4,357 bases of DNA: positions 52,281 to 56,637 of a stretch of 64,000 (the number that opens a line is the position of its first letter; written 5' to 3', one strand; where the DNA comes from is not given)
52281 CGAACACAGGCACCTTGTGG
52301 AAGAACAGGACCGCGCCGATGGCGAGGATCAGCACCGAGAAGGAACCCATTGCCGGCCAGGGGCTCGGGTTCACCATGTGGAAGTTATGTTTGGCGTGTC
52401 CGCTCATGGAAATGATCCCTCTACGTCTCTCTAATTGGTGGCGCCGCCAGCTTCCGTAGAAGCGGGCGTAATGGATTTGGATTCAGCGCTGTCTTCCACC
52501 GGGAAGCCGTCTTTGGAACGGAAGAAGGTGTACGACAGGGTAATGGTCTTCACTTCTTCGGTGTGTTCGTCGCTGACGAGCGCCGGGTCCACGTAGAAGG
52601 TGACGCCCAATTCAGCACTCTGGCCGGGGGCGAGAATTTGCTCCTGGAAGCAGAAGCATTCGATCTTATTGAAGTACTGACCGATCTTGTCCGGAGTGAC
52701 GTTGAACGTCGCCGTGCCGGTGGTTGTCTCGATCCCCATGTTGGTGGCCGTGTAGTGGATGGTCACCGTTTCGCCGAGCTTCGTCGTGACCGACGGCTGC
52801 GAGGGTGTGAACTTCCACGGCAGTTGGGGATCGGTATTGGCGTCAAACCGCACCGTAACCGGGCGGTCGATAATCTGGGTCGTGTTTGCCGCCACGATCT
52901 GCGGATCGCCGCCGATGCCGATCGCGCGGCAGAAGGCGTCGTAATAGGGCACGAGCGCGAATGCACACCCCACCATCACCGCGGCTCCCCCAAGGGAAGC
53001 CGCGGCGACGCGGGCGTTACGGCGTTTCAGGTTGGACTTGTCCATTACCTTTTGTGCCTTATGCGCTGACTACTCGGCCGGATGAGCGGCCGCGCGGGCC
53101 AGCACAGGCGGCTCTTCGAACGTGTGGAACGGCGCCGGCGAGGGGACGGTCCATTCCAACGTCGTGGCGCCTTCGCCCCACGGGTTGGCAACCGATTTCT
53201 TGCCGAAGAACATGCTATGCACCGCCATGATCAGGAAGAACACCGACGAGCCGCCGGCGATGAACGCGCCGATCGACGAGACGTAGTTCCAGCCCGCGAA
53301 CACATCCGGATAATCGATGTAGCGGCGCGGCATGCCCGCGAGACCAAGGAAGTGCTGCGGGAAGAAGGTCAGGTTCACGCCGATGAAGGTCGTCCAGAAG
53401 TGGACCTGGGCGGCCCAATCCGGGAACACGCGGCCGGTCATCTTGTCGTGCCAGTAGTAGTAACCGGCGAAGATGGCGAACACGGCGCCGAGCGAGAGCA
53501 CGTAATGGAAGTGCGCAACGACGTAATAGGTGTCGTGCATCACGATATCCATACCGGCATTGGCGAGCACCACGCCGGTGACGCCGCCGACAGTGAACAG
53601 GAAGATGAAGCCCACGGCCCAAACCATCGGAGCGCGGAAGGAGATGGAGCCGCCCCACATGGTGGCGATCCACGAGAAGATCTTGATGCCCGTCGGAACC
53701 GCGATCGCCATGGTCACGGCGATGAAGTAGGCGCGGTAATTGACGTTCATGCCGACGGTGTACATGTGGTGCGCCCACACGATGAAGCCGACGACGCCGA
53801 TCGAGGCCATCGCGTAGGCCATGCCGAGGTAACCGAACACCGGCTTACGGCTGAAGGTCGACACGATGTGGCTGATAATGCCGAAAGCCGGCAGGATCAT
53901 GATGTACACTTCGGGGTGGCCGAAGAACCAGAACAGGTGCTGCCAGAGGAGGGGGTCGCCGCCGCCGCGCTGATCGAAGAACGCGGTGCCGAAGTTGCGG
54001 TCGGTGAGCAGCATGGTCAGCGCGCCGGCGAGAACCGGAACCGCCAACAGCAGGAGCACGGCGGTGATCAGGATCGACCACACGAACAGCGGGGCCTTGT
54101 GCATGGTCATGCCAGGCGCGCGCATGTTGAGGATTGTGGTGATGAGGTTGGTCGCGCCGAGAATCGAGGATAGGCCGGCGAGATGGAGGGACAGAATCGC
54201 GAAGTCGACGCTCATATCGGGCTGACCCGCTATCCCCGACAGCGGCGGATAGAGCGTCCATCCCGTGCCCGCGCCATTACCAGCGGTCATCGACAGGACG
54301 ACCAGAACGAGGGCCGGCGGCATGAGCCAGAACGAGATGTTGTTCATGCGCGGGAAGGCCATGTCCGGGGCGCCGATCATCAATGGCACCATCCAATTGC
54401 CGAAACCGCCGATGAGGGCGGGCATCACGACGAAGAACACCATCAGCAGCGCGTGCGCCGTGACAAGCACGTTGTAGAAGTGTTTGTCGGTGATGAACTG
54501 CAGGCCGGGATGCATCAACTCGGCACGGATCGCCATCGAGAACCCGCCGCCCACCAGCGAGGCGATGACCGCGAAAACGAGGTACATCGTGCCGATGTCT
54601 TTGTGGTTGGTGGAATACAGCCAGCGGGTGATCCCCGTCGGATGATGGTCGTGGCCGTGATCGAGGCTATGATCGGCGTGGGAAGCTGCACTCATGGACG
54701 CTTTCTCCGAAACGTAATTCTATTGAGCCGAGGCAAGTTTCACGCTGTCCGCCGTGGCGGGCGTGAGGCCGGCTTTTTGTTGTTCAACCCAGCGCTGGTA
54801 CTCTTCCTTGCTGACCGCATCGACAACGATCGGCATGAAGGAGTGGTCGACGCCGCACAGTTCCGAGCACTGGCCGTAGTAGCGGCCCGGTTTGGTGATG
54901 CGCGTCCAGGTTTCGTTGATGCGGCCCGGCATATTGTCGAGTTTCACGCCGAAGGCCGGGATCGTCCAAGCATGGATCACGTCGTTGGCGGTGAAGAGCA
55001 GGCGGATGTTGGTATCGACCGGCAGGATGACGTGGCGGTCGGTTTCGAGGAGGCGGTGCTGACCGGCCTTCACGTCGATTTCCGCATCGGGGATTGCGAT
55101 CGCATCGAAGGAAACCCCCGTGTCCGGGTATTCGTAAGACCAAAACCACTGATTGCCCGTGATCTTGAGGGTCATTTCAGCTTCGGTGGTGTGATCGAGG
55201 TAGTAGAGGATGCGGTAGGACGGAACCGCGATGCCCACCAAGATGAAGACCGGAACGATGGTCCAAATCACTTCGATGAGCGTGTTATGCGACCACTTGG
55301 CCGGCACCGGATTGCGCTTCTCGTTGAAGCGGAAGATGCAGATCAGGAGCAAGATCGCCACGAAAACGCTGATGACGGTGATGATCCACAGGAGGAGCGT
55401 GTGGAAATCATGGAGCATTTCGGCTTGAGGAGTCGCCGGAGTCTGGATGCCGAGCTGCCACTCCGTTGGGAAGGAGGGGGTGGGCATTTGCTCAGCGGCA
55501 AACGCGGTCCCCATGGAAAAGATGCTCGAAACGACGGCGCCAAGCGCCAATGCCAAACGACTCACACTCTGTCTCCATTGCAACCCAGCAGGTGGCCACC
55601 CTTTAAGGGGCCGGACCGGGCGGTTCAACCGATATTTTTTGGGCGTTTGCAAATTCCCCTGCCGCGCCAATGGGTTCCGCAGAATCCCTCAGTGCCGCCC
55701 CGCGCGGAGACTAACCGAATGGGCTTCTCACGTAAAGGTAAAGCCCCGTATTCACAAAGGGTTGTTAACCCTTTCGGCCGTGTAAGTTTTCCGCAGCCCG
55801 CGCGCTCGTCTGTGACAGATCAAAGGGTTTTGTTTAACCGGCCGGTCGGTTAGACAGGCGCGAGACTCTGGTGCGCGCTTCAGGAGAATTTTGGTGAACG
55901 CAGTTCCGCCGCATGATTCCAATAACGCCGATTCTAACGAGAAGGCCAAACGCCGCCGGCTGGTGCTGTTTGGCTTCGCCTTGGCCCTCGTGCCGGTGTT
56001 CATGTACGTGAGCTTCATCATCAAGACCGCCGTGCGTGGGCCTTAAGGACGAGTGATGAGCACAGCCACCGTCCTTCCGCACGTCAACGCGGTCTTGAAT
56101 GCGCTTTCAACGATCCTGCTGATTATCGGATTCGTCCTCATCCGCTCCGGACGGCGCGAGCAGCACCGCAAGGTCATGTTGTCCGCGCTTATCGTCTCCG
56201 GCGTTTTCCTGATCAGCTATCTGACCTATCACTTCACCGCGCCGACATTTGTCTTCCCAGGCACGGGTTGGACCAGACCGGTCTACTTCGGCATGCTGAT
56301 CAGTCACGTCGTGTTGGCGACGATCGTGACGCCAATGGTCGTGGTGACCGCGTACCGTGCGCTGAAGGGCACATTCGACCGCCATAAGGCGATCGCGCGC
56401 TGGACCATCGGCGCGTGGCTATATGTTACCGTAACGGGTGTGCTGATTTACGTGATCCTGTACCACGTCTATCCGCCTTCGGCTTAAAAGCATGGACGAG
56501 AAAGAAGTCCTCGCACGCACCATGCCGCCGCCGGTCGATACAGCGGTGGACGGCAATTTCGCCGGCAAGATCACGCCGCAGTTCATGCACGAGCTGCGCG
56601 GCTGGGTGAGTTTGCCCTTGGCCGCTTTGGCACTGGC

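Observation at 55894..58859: Oxidase-like orphan: a CuB-deficient heme-copper-oxidase subunit I homologue in a small-TM / DUF420 / ctaB operon facing ctaCDGE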

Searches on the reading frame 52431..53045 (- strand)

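Call 3: search_protein_families(library=pfam, proteins=[window:52431-53045:-], max_evalue=0.1)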
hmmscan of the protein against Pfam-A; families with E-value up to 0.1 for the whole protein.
window:52431-53045:- (204 aa): 2 families
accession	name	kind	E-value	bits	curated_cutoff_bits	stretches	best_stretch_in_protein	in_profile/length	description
PF04442.19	CtaG_Cox11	-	3.1e-53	180.3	25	1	31-176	1-148/148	Cytochrome c oxidase assembly protein CtaG/Cox11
PF19234.4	DUF5887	-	0.063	13.7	32.7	1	155-193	66-104/136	Family of unknown function (DUF5887)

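Call 4: search_protein_families(library=ncbifam, proteins=[window:52431-53045:-], max_evalue=0.1)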
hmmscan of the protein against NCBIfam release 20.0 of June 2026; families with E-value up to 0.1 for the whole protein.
window:52431-53045:- (204 aa): 1 family
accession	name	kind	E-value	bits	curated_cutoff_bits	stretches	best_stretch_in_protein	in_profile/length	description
NF003465.0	PRK05089.1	equivalog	2.1e-62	210.1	162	1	4-183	5-180/189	cytochrome c oxidase assembly protein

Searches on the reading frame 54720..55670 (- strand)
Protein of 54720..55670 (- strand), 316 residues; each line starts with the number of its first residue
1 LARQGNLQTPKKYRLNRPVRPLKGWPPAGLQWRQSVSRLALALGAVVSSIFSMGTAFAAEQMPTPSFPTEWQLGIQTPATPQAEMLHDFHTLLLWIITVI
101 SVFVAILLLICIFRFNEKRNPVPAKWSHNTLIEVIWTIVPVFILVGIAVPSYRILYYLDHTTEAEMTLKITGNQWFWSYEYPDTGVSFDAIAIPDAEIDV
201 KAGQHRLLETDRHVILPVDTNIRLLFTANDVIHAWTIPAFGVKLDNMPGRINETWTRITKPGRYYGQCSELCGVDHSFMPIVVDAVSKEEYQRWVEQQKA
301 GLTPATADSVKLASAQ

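Call 3: search_protein_families(library=pfam, proteins=[window:54720-55670:-], max_evalue=0.1)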
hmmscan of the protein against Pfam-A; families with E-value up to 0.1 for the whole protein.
window:54720-55670:- (316 aa): 4 families
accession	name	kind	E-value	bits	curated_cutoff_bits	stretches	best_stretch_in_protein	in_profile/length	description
PF00116.26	COX2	-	7.9e-49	165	22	1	166-286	1-120/120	Cytochrome C oxidase subunit II, periplasmic domain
PF02790.20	COX2_TM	-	4.4e-25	88.1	22.8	1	68-154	1-88/88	Cytochrome C oxidase subunit II, transmembrane domain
PF13273.12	DUF4064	-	0.0093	16.6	32.1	1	44-120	12-86/102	Protein of unknown function (DUF4064)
PF14126.11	DUF4293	-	0.052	14.2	27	1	34-142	5-103/153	Domain of unknown function (DUF4293)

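Call 4: search_protein_families(library=ncbifam, proteins=[window:54720-55670:-], max_evalue=0.1)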
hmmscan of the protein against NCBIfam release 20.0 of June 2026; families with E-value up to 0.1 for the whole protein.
window:54720-55670:- (316 aa): 5 families
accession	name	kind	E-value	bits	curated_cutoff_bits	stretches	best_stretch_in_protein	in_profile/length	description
TIGR02866.1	CoxB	equivalog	4.2e-57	193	147.7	1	79-296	2-202/202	cytochrome c oxidase subunit II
NF050117.1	aa3_CtaC_Actin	exception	2.2e-42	145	250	1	69-296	20-243/244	aa3-type cytochrome oxidase subunit II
TIGR01432.1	QOXA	equivalog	4.1e-20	72.1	240.95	2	80-194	23-145/227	cytochrome aa3 quinol oxidase subunit II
TIGR01433.1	CyoA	equivalog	1.6e-16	60.4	266.2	2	213-298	140-225/226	ubiquinol oxidase subunit II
NF007816.0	PRK10525.1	equivalog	7.7e-14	51.5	511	2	92-194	48-156/318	cytochrome o ubiquinol oxidase subunit II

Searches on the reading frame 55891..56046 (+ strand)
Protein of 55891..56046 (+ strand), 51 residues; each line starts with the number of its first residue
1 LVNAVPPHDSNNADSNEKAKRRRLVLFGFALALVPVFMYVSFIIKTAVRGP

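Call 3: search_protein_families(library=pfam, proteins=[window:55891-56046:+], max_evalue=0.1)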
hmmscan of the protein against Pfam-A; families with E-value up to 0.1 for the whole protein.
window:55891-56046:+ (51 aa): 0 families

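Call 4: search_protein_families(library=ncbifam, proteins=[window:55891-56046:+], max_evalue=0.1)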
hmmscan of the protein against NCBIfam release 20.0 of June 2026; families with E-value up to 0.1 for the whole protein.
window:55891-56046:+ (51 aa): 1 family
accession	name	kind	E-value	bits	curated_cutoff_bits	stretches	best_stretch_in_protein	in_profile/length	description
NF033486.1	harvest_ssl1498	equivalog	0.015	15.2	45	1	15-44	23-52/53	photosystem II assembly protein Psb34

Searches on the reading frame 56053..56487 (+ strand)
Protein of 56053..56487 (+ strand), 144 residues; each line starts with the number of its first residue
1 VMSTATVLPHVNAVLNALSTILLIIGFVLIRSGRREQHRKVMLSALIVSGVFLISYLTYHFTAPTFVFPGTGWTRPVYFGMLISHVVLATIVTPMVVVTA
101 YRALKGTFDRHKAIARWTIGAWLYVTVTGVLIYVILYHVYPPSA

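Call 3: search_protein_families(library=pfam, proteins=[window:56053-56487:+], max_evalue=0.1)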
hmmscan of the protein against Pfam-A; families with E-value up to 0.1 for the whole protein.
window:56053-56487:+ (144 aa): 4 families
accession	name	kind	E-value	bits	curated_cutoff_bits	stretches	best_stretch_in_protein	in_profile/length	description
PF04238.17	DUF420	-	6.5e-42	143.3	30.5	1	8-136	1-130/130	Protein of unknown function (DUF420)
PF06800.18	Sugar_transport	-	0.0075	16.1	26.3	1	11-94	111-196/280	Sugar transport protein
PF14093.11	DUF4271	-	0.018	15.4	29.7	0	44-136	57-140/206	Domain of unknown function (DUF4271)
PF01891.21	CbiM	-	0.02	15.2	23.1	0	9-67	9-64/205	Cobalt uptake substrate-specific transmembrane region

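Call 4: search_protein_families(library=ncbifam, proteins=[window:56053-56487:+], max_evalue=0.1)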
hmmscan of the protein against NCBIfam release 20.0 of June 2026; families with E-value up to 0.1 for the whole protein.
window:56053-56487:+ (144 aa): 1 family
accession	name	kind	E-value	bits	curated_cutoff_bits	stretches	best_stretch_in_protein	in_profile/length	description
NF045849.1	ICE_MMCAP2_0565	equivalog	0.059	13.1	40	1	11-55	13-65/80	Mbov_0395 family pilin-like conjugal transfer protein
